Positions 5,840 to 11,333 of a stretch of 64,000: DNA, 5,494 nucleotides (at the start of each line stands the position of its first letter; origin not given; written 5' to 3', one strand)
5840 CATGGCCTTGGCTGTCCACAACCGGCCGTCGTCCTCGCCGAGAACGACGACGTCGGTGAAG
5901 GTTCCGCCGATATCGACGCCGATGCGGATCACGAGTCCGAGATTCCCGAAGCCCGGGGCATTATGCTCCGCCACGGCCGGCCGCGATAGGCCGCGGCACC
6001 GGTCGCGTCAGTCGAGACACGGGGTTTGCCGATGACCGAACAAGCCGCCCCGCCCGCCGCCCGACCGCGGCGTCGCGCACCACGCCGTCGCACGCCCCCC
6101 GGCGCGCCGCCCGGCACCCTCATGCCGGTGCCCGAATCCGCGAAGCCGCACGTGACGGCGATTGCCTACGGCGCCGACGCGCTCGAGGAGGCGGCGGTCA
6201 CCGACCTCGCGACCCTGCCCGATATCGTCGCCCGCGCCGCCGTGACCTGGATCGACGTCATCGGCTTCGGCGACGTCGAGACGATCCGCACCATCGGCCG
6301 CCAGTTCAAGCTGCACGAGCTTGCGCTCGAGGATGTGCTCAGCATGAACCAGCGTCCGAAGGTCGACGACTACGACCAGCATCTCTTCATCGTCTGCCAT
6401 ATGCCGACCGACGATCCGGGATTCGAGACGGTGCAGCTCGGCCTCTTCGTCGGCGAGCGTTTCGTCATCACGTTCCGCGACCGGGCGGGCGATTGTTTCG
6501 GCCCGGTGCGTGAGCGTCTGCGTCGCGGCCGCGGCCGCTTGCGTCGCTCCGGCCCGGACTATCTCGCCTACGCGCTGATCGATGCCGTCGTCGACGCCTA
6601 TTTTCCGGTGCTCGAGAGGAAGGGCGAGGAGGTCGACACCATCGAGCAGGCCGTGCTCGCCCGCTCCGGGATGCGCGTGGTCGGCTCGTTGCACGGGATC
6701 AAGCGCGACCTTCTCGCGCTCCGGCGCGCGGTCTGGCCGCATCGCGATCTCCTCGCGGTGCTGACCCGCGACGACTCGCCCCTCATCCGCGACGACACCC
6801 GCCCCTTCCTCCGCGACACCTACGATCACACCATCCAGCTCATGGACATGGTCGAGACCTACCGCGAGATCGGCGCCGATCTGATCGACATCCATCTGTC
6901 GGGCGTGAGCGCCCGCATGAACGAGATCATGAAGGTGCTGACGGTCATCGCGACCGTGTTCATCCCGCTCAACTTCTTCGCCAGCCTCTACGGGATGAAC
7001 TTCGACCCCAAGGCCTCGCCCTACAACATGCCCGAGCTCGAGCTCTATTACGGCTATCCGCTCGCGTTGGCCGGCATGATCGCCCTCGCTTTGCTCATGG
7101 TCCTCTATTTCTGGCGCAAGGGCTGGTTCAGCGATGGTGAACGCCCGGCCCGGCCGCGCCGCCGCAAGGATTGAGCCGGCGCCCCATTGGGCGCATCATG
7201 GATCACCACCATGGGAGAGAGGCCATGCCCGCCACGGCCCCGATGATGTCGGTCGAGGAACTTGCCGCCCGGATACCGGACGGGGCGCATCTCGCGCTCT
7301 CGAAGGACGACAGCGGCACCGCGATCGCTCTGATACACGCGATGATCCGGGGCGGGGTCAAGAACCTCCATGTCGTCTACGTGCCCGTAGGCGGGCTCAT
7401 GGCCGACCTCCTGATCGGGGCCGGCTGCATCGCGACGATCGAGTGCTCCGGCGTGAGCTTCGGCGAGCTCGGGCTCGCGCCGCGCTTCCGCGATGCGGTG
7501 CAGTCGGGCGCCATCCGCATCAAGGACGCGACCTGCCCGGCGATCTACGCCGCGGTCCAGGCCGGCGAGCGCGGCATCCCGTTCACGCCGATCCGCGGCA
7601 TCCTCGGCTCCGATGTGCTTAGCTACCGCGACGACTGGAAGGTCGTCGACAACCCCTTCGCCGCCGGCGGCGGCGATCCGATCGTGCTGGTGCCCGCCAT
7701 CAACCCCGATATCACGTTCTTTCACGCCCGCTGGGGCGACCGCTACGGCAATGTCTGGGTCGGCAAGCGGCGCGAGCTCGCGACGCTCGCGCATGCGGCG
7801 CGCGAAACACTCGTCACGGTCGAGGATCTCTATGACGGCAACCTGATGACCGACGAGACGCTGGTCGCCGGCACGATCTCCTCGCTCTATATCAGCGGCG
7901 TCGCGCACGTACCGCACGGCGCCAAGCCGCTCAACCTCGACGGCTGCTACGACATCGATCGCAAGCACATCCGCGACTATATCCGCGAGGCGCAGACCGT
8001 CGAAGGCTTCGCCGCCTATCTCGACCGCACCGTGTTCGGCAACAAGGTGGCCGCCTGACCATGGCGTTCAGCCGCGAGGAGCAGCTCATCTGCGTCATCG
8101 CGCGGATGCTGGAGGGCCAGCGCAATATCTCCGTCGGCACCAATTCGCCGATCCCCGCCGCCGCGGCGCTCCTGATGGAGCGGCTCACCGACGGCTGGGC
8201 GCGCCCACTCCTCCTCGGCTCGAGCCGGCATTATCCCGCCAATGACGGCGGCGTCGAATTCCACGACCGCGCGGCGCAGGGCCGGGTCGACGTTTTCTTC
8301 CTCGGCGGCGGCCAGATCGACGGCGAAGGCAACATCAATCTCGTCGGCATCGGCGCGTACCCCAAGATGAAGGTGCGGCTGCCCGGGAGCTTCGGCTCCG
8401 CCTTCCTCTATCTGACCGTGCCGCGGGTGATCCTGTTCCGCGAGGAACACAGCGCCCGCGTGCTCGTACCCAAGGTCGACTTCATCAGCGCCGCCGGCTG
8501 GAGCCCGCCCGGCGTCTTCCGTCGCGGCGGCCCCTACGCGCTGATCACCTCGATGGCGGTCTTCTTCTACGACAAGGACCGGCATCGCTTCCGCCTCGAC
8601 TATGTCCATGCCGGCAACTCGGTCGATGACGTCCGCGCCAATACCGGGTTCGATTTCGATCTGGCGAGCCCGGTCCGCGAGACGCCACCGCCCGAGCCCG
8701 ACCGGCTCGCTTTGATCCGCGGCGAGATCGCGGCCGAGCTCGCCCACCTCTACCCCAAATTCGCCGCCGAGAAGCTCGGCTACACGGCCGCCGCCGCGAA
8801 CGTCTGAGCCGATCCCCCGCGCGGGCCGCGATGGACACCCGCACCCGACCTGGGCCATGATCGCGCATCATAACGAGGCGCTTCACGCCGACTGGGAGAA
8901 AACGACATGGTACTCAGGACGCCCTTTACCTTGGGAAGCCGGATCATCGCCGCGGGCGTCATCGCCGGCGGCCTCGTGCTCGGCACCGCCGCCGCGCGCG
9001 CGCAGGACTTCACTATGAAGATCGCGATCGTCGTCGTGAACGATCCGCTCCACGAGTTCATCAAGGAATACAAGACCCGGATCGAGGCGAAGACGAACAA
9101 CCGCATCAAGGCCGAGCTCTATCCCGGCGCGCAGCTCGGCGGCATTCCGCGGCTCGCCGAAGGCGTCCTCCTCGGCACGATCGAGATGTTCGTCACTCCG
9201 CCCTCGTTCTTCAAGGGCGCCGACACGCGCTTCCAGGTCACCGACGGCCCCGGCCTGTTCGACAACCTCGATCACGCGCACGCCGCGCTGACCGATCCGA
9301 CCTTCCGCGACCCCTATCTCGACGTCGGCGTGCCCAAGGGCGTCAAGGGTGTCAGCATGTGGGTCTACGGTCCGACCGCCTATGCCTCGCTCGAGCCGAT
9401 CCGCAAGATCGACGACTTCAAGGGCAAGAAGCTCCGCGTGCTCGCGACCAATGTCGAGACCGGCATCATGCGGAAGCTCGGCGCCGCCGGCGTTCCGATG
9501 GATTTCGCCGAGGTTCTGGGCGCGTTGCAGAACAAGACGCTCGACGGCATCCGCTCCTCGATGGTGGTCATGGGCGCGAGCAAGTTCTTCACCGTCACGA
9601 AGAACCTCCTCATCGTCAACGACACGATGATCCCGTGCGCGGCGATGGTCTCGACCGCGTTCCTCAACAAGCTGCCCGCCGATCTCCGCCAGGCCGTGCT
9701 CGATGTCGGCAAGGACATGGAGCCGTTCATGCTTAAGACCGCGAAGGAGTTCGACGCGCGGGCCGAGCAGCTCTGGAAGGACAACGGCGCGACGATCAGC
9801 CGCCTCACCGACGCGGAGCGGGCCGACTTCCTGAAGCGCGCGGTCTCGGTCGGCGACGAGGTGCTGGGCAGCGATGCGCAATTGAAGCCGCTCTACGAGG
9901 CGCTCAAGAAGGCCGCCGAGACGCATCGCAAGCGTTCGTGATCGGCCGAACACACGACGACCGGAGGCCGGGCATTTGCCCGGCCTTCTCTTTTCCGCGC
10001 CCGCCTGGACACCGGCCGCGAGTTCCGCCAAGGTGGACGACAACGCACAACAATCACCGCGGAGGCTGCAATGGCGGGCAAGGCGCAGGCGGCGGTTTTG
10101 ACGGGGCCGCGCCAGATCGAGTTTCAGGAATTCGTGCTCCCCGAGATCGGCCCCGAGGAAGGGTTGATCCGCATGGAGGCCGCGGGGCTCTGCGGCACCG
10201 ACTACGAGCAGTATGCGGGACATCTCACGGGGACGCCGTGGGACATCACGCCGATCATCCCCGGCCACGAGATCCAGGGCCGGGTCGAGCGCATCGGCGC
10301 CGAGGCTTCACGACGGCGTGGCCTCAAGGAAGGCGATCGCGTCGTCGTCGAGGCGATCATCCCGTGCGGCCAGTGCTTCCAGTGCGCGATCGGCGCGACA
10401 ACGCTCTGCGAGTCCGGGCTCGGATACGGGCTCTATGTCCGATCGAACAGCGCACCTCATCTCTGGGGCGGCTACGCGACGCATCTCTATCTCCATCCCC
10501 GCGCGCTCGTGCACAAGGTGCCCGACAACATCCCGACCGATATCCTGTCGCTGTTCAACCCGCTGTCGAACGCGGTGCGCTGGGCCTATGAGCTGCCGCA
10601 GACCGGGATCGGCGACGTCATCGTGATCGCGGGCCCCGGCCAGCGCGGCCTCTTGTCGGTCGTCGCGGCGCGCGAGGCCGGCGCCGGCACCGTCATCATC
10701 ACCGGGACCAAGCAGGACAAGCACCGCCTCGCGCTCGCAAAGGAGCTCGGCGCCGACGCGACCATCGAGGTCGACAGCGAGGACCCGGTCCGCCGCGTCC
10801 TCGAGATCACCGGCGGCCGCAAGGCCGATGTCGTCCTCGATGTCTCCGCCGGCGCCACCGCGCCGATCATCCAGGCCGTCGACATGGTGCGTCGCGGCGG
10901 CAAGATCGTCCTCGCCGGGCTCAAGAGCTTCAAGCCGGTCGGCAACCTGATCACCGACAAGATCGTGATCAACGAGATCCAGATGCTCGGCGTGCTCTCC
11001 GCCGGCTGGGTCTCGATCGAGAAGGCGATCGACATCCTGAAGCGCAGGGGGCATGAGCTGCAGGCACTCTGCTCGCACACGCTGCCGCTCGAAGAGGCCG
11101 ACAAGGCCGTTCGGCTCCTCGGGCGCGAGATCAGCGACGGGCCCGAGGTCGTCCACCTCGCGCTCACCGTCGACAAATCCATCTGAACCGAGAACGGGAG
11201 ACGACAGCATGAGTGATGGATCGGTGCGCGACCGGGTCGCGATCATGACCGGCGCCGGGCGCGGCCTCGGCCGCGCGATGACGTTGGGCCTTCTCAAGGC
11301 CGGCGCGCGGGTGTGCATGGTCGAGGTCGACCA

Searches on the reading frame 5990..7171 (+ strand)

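Call 28: search_protein_families(library=pfam, proteins=[window:5990-7171:+], max_evalue=0.01)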
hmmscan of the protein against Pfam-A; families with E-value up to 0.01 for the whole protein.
window:5990-7171:+ (394 aa): 1 family
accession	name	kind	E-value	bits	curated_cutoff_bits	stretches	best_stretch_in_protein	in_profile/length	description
PF01544.23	CorA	-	1.6e-60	205.4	27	1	84-375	3-291/292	CorA-like Mg2+ transporter protein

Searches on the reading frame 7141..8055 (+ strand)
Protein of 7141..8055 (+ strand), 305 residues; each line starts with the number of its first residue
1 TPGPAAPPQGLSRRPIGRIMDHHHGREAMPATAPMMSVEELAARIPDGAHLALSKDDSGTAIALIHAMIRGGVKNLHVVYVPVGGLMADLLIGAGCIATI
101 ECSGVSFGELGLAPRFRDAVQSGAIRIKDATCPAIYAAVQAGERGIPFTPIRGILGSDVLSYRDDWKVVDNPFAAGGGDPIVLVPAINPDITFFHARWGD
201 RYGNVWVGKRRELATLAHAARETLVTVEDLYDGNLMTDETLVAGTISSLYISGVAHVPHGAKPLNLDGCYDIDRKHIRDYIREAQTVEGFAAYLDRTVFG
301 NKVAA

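Call 28: search_protein_families(library=pfam, proteins=[window:7141-8055:+], max_evalue=0.01)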
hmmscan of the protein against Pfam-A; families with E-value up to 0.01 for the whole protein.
window:7141-8055:+ (305 aa): 1 family
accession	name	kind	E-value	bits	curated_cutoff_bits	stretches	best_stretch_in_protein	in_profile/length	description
PF01144.29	CoA_trans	-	1e-13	51.7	23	1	36-242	2-206/217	Coenzyme A transferase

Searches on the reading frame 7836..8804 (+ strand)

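Call 28: search_protein_families(library=pfam, proteins=[window:7836-8804:+], max_evalue=0.01)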
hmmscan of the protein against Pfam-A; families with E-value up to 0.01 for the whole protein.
window:7836-8804:+ (323 aa): 1 family
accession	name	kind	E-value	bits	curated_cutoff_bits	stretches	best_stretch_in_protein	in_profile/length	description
PF01144.29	CoA_trans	-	2.1e-10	40.8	23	1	137-268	87-216/217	Coenzyme A transferase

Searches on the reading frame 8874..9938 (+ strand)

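Call 28: search_protein_families(library=pfam, proteins=[window:8874-9938:+], max_evalue=0.01)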
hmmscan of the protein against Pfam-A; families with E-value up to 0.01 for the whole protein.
window:8874-9938:+ (355 aa): 1 family
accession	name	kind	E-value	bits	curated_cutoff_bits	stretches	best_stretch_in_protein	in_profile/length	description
PF03480.18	DctP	-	5.5e-48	164.2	23.4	1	56-326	8-278/286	Bacterial extracellular solute-binding protein, family 7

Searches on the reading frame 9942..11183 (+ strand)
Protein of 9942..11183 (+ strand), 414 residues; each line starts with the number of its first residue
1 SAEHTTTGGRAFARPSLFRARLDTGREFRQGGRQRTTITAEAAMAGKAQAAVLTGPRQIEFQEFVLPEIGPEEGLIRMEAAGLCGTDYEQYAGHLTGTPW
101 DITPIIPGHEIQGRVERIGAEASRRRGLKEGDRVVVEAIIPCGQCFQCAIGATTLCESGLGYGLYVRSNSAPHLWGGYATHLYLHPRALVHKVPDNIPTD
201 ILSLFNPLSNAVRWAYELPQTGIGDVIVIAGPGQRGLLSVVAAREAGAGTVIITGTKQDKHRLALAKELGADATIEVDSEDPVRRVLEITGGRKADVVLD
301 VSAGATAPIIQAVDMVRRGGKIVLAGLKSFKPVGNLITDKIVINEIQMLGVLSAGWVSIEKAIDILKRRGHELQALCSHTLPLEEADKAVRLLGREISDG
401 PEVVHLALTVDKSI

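Call 28: search_protein_families(library=pfam, proteins=[window:9942-11183:+], max_evalue=0.01)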
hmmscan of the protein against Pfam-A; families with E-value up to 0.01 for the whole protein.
window:9942-11183:+ (414 aa): 3 families
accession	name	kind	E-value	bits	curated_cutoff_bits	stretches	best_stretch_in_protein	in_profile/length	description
PF08240.17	ADH_N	-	1.5e-22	80.2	23.5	1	70-195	1-104/104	Alcohol dehydrogenase GroES-like domain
PF00107.32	ADH_zinc_N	-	3.6e-20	72.7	31.8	1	236-367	3-128/129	Zinc-binding dehydrogenase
PF13602.12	ADH_zinc_N_2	-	0.00019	22.8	27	1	269-393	1-123/134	Zinc-binding dehydrogenase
